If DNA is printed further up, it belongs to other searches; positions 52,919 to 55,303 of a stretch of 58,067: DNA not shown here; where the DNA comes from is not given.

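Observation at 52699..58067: Candidate new signalling system: PAS/GAF kinase, PLP enzyme-REC-REC fusion and DivK-like receiver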

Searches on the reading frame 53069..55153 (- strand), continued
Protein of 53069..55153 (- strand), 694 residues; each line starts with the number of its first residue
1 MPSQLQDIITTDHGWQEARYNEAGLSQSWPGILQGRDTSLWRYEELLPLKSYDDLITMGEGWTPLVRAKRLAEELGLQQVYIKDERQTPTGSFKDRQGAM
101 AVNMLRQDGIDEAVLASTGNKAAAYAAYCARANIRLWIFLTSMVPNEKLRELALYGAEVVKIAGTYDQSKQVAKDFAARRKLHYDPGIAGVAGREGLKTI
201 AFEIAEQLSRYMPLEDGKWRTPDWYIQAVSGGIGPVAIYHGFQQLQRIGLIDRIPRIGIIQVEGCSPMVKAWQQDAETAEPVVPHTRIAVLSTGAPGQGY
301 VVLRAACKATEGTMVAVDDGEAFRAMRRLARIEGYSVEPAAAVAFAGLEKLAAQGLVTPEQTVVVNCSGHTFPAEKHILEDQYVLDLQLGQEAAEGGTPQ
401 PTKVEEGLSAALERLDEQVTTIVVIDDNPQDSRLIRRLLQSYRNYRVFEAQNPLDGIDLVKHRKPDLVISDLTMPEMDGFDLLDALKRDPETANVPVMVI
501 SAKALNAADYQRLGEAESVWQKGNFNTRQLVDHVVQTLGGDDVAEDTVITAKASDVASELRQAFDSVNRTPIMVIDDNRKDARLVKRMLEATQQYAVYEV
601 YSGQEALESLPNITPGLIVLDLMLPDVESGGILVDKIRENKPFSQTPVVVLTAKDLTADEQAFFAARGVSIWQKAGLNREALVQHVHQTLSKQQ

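Call 14: search_protein_families(library=ncbifam, proteins=[L003:20330-21613:-], max_evalue=1e-10)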
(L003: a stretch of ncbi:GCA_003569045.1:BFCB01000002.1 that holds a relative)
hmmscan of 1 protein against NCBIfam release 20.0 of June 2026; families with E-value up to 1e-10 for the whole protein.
L003:20330-21613:- (427 aa): 20 families
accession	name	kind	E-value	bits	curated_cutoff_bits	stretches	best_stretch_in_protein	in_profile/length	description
TIGR00260.1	thrC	equivalog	3.9e-77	259.7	167.1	1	63-390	1-340/340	threonine synthase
NF006050.0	PRK08197.1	equivalog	8.1e-71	238.9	303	1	3-395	7-391/406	threonine synthase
NF004170.0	PRK05638.1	equivalog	1.6e-52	178.5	421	1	5-388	2-358/442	threonine synthase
NF005035.0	PRK06450.1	equivalog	1.3e-35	122.8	301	1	5-387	4-336/338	threonine synthase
NF006205.0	PRK08329.1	equivalog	2.6e-35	122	358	1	103-387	72-345/347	threonine synthase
NF004996.0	PRK06381.1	equivalog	2.7e-34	118.6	266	1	87-384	16-317/319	threonine synthase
TIGR01127.1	ilvA_1Cterm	equivalog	1.5e-18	66.9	378.75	1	104-381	16-281/380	threonine ammonia-lyase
NF004771.0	PRK06110.1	equivalog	9.3e-16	57.8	317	1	94-365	28-289/323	threonine dehydratase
NF006094.0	PRK08246.1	subfamily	5.9e-15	55.4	331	1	100-362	35-282/310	serine/threonine dehydratase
TIGR03844.1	cysteate_syn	equivalog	1.4e-14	53.7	324.9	1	21-383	3-377/398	cysteate synthase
NF006390.0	PRK08639.1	equivalog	1e-13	51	421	1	104-383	41-312/418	threonine ammonia-lyase IlvA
NF006455.0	PRK08813.1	equivalog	2.4e-13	50.1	489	1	99-319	44-251/374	threonine dehydratase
TIGR01124.1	ilvA_2Cterm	equivalog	3.5e-13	49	411.3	1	104-383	33-303/499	threonine ammonia-lyase, biosynthetic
NF009130.0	PRK12483.1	subfamily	8.4e-13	47.7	801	1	91-382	41-322/521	threonine ammonia-lyase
NF005292.0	PRK06815.1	equivalog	2e-12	46.8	371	1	86-262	20-194/320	threonine/serine dehydratase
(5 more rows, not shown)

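Call 26: find_related_loci(query=window:53069-55153:-, collection=genome_contigs, flank=10000)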
Query window:53069-55153:- (694 aa) in genome_contigs; peptide patterns used: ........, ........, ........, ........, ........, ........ (x = any residue, [..] = any of these).
599 stretches matched a pattern (row limit reached: there are more); 486 encode a relative of the query (tblastn E <= 1e-3); the best 80 are kept; 80 distinct loci.
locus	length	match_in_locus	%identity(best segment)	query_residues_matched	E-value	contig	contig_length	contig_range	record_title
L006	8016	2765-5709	59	1-693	0e+0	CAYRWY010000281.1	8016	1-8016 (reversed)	MAG TPA_asm: uncultured Anaerolineaceae bacterium isolate binchicken_co20_393 genome assembly, contig: NODE_16123_length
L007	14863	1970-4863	59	1-691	0e+0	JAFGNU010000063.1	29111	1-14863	MAG: Anaerolineae bacterium isolate Zod_Metabat.568 k87_5759357, whole genome shotgun sequence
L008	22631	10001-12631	58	1-692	0e+0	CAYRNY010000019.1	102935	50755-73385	MAG TPA_asm: uncultured Anaerolineaceae bacterium isolate SRP141376_co2_369 genome assembly, contig: NODE_510_length_102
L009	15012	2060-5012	59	1-691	0e+0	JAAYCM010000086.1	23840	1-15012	MAG: Chloroflexota bacterium isolate AS06rmzACSIP_45 300910_AS06, whole genome shotgun sequence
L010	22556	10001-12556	58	1-693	0e+0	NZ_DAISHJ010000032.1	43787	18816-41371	MAG: Aggregatilinea sp. isolate CTOTU56 NODE_423_length_43787_cov_4.074522, whole genome shotgun sequence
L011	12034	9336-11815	60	14-692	0e+0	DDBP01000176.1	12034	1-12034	MAG TPA_asm: Anaerolineales bacterium UBA2029 UBA2029_contig_1068, whole genome shotgun sequence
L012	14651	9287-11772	59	14-692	0e+0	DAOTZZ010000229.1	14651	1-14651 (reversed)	MAG TPA_asm: Anaerolineae bacterium isolate H61_594 k121_687256, whole genome shotgun sequence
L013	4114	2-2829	60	72-694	0e+0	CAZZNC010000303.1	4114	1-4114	MAG TPA_asm: uncultured Anaerolineaceae bacterium isolate binchicken_co67_75 genome assembly, contig: NODE_28035_length_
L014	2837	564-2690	57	1-693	0e+0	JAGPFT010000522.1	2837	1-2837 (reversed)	MAG: Anaerolineae bacterium isolate Gw_SlDig_bin_20 Gw_SlDig_94365_length_2837_cov_4.907011, whole genome shotgun sequen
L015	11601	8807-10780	58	15-691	0e+0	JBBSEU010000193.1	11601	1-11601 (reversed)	MAG: Aggregatilineales bacterium isolate LS1_sbin.58 LS1_sbin.58_K_1642293_L_11601_cov_11.6130, whole genome shotgun seq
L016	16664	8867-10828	56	15-690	0e+0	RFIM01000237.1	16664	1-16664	MAG: Chloroflexota bacterium isolate J076 k99_693015, whole genome shotgun sequence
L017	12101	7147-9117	56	15-692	0e+0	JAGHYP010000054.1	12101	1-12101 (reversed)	MAG: Chloroflexota bacterium isolate 629H.12 NODE_874_length_12101_cov_5.221484, whole genome shotgun sequence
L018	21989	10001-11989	55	15-693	0e+0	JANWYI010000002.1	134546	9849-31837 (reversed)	MAG: Anaerolineae bacterium isolate SKYG67 NODE_2_length_134546_cov_18.585780, whole genome shotgun sequence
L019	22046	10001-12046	55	15-691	0e+0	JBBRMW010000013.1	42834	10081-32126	MAG: Aggregatilineales bacterium isolate La1_metabat2.073 LA1C_B2.073_k141_562098L_42834_cov_11.0001, whole genome shotg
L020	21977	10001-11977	55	15-692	0e+0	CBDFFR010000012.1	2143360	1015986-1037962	MAG: Aggregatilineales bacterium isolate 104f95c2-cf72-426b-bb91-f208241fe8be genome assembly, contig: contig_12, whole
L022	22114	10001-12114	46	15-690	2e-160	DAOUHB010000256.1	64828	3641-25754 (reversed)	MAG TPA_asm: Anaerolineae bacterium isolate R89_289 k165_709487, whole genome shotgun sequence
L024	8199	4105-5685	46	15-690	2e-148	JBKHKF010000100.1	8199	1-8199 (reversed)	MAG: Anaerolineales bacterium isolate D5M12_8 NODE_4290_length_8199_cov_5.600319, whole genome shotgun sequence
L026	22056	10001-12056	44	17-690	1e-136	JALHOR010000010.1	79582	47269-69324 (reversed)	MAG: Anaerolineae bacterium isolate bin.171_sub c_000000001814, whole genome shotgun sequence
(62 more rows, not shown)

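Call 44: search_protein_families(library=ncbifam, proteins=[P0067], max_evalue=1e-30)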
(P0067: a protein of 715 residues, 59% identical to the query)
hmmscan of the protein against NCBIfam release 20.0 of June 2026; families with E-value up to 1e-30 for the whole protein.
P0067 (715 aa): 9 families
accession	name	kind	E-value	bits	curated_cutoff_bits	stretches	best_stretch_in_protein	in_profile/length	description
NF006050.0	PRK08197.1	equivalog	5.4e-78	262.5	303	1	3-386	4-379/406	threonine synthase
NF004170.0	PRK05638.1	equivalog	3.6e-56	190.6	421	1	8-390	2-356/442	threonine synthase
TIGR00260.1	thrC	equivalog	2.4e-41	142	167.1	1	58-388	1-334/340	threonine synthase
NF005035.0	PRK06450.1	equivalog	2.5e-38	131.8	301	1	8-368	4-320/338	threonine synthase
NF006205.0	PRK08329.1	equivalog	1.4e-35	122.9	358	1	96-390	72-344/347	threonine synthase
TIGR03844.1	cysteate_syn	equivalog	6.1e-33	114.2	324.9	1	8-390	3-380/398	cysteate synthase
NF004996.0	PRK06381.1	equivalog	6.5e-33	114.1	266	1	80-383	15-313/319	threonine synthase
NF007135.0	PRK09581.1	equivalog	1.1e-31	110.2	474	0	436-527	3-92/457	PleD family two-component system response regulator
TIGR02154.1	PhoB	equivalog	3.3e-31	108.3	296.2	0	590-681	2-92/226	phosphate regulon transcriptional regulator PhoB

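Call 49: predict_structure(alignment_id=A1)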
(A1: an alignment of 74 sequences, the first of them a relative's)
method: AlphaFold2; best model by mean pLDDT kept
length: 694 residues; sequences in the alignment: 74
mean_pLDDT: 81.4   pTM: 0.58
mean pLDDT of the five models: 81.4, 79.4, 77.3, 77.1, 76.9
residues with pLDDT >= 90: 265; 70-90: 316; 50-70: 38; < 50: 75
segments of 3 or more residues with pLDDT < 50: 371-418, 540-566
pLDDT, mean of each block of 10 residues (from residue 1): 86 81 88 88 92 89 91 96 79 87 93 84 89 93 76 88 80 92 85 90 94 89 93 88 95 96 89 92 71 76 94 93 88 82 93 96 82 43 42 40 35 42 88 79 79 89 88 85 88 87 76 76 66 68 31 33 54 94 91 92 92 92 87 90 90 86 87 82 88 71
secondary structure, 60 per line:
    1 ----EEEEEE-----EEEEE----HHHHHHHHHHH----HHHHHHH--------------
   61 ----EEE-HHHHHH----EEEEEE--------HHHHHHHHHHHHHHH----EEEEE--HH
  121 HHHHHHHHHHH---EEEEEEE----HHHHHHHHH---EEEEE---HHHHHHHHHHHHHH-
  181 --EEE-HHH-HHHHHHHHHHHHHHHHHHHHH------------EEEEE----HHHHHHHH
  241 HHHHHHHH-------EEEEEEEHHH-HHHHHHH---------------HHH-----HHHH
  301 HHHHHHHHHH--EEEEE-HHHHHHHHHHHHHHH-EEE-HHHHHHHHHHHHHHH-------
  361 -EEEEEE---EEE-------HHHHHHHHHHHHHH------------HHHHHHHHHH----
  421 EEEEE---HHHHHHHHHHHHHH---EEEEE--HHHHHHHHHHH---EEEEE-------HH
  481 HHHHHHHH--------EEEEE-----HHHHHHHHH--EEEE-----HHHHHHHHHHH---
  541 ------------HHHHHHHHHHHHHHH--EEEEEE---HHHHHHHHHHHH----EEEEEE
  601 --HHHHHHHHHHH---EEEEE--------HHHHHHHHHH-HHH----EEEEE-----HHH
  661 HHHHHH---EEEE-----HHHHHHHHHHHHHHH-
elements in order (helices of 4 or more, strands of 3 or more residues): E5-10 E16-20 H25-35 H40-46 E65-67 H69-74 E79-84 H93-107 E112-116 H119-131 E135-141 H146-154 E158-162 H166-179 E183-185 H191-211 E224-228 H233-248 E256-262 H267-273 H297-310 E313-317 H319-333 E335-337 H339-353 E362-367 E371-373 H381-394 H407-416 E421-425 H429-442 E446-450 H453-463 E467-471 H479-488 E497-501 H507-515 E518-521 H527-537 H553-567 E570-575 H579-590 E595-600 H603-613 E617-621 H630-639 E648-652 H658-666 E670-673 H679-693
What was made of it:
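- The AlphaFold model gives no usable interdomain geometry: pTM is 0.58 and both linkers have pLDDT below 50 (call 49).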

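Call 54: fold_search(model_id=the predicted structure, library=pdb)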
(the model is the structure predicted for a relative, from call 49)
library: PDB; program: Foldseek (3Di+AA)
matches with E <= 10: 1855; with E <= 0.001: 1014
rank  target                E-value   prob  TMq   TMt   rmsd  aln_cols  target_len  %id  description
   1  2d1f_A                4.7e-25  1.00  0.42  0.81  10.7       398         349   30  Structure of Mycobacterium tuberculosis threonine synthase (released 2006-09-05)
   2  2zsj_A                1.8e-24  1.00  0.42  0.81   9.8       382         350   28  Crystal structure of threonine synthase from Aquifex aeolicus VF5 (released 2008-10-21)
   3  1uin_B                2.4e-24  1.00  0.42  0.82   9.9       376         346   31  Crystal Structure of Threonine Synthase from Thermus Thermophilus HB8, Trigonal Crystal Form (released 2003-11-18)
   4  2zsj_D                3.0e-24  1.00  0.43  0.82   9.9       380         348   28  Crystal structure of threonine synthase from Aquifex aeolicus VF5 (released 2008-10-21)
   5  3aey_B                3.6e-24  1.00  0.42  0.82   9.9       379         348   30  Apo form of threonine synthase from Thermus thermophilus HB8 (released 2010-11-17)
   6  1v7c_A                6.3e-24  1.00  0.42  0.80   9.8       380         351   30  Crystal structure of threonine synthase from thermus thermophilus hb8 in complex with a substrate analogue (released 2003-12-30)
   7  1uim_A                7.0e-24  1.00  0.43  0.82  10.0       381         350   30  Crystal Structure of Threonine Synthase from Thermus Thermophilus HB8, Orthorhombic Crystal Form (released 2003-11-18)
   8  6nmx_A                1.3e-23  1.00  0.41  0.79  10.0       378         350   27  Threonine synthase from Bacillus subtilis ATCC 6633 with PLP and APPA (released 2019-03-13)
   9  6nmx_B                1.4e-23  1.00  0.41  0.78  10.2       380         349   26  Threonine synthase from Bacillus subtilis ATCC 6633 with PLP and APPA (released 2019-03-13)
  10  6cgq_B                1.6e-23  1.00  0.42  0.80   9.7       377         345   26  Threonine synthase from Bacillus subtilis ATCC 6633 with PLP and PLP-Ala (released 2019-02-27)
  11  6nmx_D                1.6e-23  1.00  0.42  0.79   9.9       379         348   27  Threonine synthase from Bacillus subtilis ATCC 6633 with PLP and APPA (released 2019-03-13)
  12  1uin_A                3.8e-23  1.00  0.42  0.81  10.1       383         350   30  Crystal Structure of Threonine Synthase from Thermus Thermophilus HB8, Trigonal Crystal Form (released 2003-11-18)
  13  6cgq_A                6.4e-23  1.00  0.41  0.80  10.1       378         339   27  Threonine synthase from Bacillus subtilis ATCC 6633 with PLP and PLP-Ala (released 2019-02-27)
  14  2c2b_A                6.5e-22  1.00  0.48  0.73  10.3       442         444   23  Crystallographic structure of Arabidopsis thaliana Threonine synthase complexed with pyridoxal phosphate and S-adenosy (released 2005-11-28)
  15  2c2b_C                9.6e-22  1.00  0.48  0.73  10.3       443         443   23  Crystallographic structure of Arabidopsis thaliana Threonine synthase complexed with pyridoxal phosphate and S-adenosy (released 2005-11-28)
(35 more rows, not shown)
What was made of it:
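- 53978..55153 (-): ThrC-like fold-type II PLP domain (residues 1-392). The Schiff-base Lys94 codon is 54872-54874. Includes the clade-specific tail 371-392 (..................), the most conserved segment of the protein. Foldseek TMt about 0.81 to 2d1f, 2zsj and 1uim, call 54.
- On Threonine synthase (ThrC, TIGR00260 / PRK08197): Foldseek TMt is about 0.81 to ThrC structures (call 54).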

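Call 62: find_encoding_contigs(protein=P0002, flank=10000, max_places=1)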
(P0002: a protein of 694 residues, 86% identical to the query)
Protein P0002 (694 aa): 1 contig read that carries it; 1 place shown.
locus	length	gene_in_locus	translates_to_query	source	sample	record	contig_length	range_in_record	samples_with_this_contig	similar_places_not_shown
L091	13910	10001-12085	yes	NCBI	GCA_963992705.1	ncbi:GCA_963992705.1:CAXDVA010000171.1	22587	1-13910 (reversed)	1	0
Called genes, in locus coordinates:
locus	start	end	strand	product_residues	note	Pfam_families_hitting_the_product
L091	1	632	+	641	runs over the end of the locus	PF02743:dCache_1, PF00672:HAMP, PF01590:GAF, PF13185:GAF_2, PF13492:GAF_3 (weak)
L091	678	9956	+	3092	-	PF21623:HK_sensor_dom_bact, PF00672:HAMP, PF13185:GAF_2, PF01590:GAF, PF13185:GAF_2, PF13492:GAF_3, PF01590:GAF, PF13185:GAF_2, +29 more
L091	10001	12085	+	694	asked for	PF00291:PALP, PF00072:Response_reg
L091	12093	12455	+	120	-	PF00072:Response_reg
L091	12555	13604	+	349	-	PF07691:PA14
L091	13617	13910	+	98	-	?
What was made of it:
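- Checked: In an 86%-identical relative the kinase is 3092 aa (call 62).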
